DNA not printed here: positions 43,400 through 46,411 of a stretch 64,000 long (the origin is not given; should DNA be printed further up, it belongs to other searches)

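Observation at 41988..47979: Four-gene operon that looks like an undescribed membrane-lipid synthesis or remodelling system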

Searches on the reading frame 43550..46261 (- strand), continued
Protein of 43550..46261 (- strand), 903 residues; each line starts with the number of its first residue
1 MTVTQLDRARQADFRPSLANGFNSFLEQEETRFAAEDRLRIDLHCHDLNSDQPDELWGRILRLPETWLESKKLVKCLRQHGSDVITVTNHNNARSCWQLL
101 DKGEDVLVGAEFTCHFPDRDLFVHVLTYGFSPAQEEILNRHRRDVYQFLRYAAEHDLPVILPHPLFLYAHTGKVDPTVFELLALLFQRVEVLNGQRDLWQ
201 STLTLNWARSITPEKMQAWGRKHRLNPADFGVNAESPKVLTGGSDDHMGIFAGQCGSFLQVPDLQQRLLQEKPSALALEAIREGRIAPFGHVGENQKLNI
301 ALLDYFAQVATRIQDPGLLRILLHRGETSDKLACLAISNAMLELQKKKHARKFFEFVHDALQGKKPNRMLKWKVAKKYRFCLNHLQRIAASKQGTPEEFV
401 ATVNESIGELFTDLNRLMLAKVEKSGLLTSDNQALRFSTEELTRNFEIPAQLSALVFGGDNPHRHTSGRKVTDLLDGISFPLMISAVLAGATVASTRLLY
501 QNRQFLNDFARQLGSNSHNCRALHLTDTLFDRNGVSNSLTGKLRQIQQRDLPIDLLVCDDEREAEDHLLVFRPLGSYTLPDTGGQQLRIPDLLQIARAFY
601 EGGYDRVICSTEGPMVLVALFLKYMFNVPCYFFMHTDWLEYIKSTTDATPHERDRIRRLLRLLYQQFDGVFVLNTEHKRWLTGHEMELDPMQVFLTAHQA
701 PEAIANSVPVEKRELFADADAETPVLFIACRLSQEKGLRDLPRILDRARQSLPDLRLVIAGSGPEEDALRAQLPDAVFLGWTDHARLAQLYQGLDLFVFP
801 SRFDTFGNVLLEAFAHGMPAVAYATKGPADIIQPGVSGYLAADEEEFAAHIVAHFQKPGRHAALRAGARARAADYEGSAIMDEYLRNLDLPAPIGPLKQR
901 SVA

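Call 55: search_solved_structures(query=L071:1507-3942:+, max_evalue=1)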
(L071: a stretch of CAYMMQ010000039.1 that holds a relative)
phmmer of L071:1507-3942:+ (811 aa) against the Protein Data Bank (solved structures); distinct sequences matched with E-value up to 1: 0.

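Call 56: search_protein_families(library=ncbifam, proteins=[L071:1507-3942:+, L079:5626-8025:+], max_evalue=1)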
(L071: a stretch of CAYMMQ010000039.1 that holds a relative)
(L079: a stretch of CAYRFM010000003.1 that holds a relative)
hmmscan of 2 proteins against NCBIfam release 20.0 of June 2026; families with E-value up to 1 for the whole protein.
L071:1507-3942:+ (811 aa): 0 families

L079:5626-8025:+ (799 aa): 1 family
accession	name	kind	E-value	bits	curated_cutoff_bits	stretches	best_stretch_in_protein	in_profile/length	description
TIGR01577.1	oligosac_amyl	hypoth_equivalog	0.028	13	820.7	1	278-416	183-334/616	oligosaccharide amylase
